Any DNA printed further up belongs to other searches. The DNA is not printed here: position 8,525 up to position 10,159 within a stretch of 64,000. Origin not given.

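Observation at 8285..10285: Nine-haem cytochrome carrying a type IX secretion C-terminal sorting domain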

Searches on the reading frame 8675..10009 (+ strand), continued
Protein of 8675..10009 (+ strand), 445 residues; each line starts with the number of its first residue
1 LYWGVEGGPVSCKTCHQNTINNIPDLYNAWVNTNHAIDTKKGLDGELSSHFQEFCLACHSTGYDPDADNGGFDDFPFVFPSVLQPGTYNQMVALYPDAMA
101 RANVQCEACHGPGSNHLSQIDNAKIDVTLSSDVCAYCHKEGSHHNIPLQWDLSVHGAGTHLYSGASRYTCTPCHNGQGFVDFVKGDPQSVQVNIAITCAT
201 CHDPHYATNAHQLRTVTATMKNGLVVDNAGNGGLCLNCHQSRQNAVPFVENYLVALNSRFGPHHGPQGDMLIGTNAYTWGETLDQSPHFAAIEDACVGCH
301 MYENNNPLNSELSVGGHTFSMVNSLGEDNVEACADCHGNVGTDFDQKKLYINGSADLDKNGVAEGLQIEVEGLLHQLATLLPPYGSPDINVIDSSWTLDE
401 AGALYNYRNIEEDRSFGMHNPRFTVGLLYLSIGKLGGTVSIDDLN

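Call 89: search_protein_families(library=pfam, proteins=[L028:7518-9662:+, L020:7602-9617:+, L088:6614-8281:+, L061:7518-9536:+], max_evalue=0.001)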
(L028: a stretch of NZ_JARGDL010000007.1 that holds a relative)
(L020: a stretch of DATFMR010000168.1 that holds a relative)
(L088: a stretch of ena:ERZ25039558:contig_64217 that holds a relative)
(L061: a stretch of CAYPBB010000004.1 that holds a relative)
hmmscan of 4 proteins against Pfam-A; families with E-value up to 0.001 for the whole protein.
L028:7518-9662:+ (715 aa): 9 families
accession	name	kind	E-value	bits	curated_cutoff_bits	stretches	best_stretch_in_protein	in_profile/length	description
PF14522.11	Cytochrome_C7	-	1.5e-12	47.6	24.8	1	251-327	9-67/67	Cytochrome c7 and related cytochrome c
PF13435.11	Cytochrome_C554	-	1.1e-11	45.9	20.8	1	163-221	1-67/84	Cytochrome c554 and c-prime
PF18962.6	Por_Secre_tail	-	1.6e-11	44.8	27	1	637-712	2-74/75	Secretion system C-terminal sorting domain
PF22113.1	Mtrc-MtrF_II-IV_dom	-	6.1e-11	42.6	30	1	203-332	29-169/176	Outer membrane cytochrome MtrC/MtrF-like, domains II/IV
PF09699.15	Paired_CXXCH_1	-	2.8e-09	36.9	20.6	0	354-376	9-31/41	Doubled CXXCH motif (Paired_CXXCH_1)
PF14537.11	Cytochrom_c3_2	-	1.3e-06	29.2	25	0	308-364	28-70/79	Cytochrome c3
PF02085.21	Cytochrom_CIII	-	7.3e-06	26.7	22.9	0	254-358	29-101/101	Class III cytochrome C family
PF13860.13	FlgD_ig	-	1.4e-05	25.4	27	1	651-702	18-75/79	FlgD Ig-like domain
PF00630.25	Filamin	-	0.00059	21.1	26.9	0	63-132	13-81/93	Filamin/ABP280 repeat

L020:7602-9617:+ (672 aa): 8 families
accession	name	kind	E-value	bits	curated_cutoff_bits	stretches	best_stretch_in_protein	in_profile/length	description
PF22113.1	Mtrc-MtrF_II-IV_dom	-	6.6e-12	45.7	30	1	139-245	80-168/176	Outer membrane cytochrome MtrC/MtrF-like, domains II/IV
PF14522.11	Cytochrome_C7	-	2.6e-11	43.6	24.8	0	230-304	10-67/67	Cytochrome c7 and related cytochrome c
PF13860.13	FlgD_ig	-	3.4e-10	40.2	27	1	605-659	21-75/79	FlgD Ig-like domain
PF09699.15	Paired_CXXCH_1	-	4.2e-09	36.4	20.6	0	233-270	7-38/41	Doubled CXXCH motif (Paired_CXXCH_1)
PF18962.6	Por_Secre_tail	-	4.8e-09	36.8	27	1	589-669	2-74/75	Secretion system C-terminal sorting domain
PF13435.11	Cytochrome_C554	-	5.2e-07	31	20.8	0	142-196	1-62/84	Cytochrome c554 and c-prime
PF14537.11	Cytochrom_c3_2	-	2.1e-05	25.4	25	0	230-305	3-66/79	Cytochrome c3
PF13585.12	CHU_C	-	0.00074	20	27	0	604-659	24-72/86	CHU_C Type IX secretion signal domain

L088:6614-8281:+ (556 aa): 9 families
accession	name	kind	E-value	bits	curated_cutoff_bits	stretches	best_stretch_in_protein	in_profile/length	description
PF14522.11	Cytochrome_C7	-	8.7e-14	51.5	24.8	2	110-203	9-66/67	Cytochrome c7 and related cytochrome c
PF22113.1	Mtrc-MtrF_II-IV_dom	-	6.5e-13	49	30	1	23-122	79-166/176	Outer membrane cytochrome MtrC/MtrF-like, domains II/IV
PF18962.6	Por_Secre_tail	-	6.9e-10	39.5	27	1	478-553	2-74/75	Secretion system C-terminal sorting domain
PF13435.11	Cytochrome_C554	-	1.3e-08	36.1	20.8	0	198-278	1-83/84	Cytochrome c554 and c-prime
PF14537.11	Cytochrom_c3_2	-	2.6e-08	34.7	25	0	194-278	24-78/79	Cytochrome c3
PF13860.13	FlgD_ig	-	2.2e-06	28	27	1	494-544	21-76/79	FlgD Ig-like domain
PF09699.15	Paired_CXXCH_1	-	2.6e-06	27.4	20.6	0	247-282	9-40/41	Doubled CXXCH motif (Paired_CXXCH_1)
PF22678.1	Cytochrom_c_NrfB-like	-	0.00026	21.8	27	0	327-371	25-65/89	Cytochrome c-type protein NrfB-like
PF03264.19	Cytochrom_NNT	-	0.00044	20.5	24.1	1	148-213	25-82/174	NapC/NirT cytochrome c family, N-terminal region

L061:7518-9536:+ (673 aa): 9 families
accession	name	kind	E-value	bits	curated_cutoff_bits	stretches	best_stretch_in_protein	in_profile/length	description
PF13435.11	Cytochrome_C554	-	5.7e-14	53.3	20.8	2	280-369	1-83/84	Cytochrome c554 and c-prime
PF22113.1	Mtrc-MtrF_II-IV_dom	-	1.1e-13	51.6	30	1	252-395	8-166/176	Outer membrane cytochrome MtrC/MtrF-like, domains II/IV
PF09699.15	Paired_CXXCH_1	-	1.6e-13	50.6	20.6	1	362-393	5-37/41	Doubled CXXCH motif (Paired_CXXCH_1)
PF14522.11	Cytochrome_C7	-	4.4e-12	46.1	24.8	1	323-393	10-67/67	Cytochrome c7 and related cytochrome c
PF14537.11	Cytochrom_c3_2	-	3e-08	34.4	25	0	320-393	21-79/79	Cytochrome c3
PF18962.6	Por_Secre_tail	-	7.8e-08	32.9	27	1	589-670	2-74/75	Secretion system C-terminal sorting domain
PF13860.13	FlgD_ig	-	1.2e-07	32.1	27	1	603-660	18-75/79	FlgD Ig-like domain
PF13585.12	CHU_C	-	2.4e-05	24.8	27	1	607-668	27-81/86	CHU_C Type IX secretion signal domain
PF02085.21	Cytochrom_CIII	-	0.00015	22.5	22.9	0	325-392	46-101/101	Class III cytochrome C family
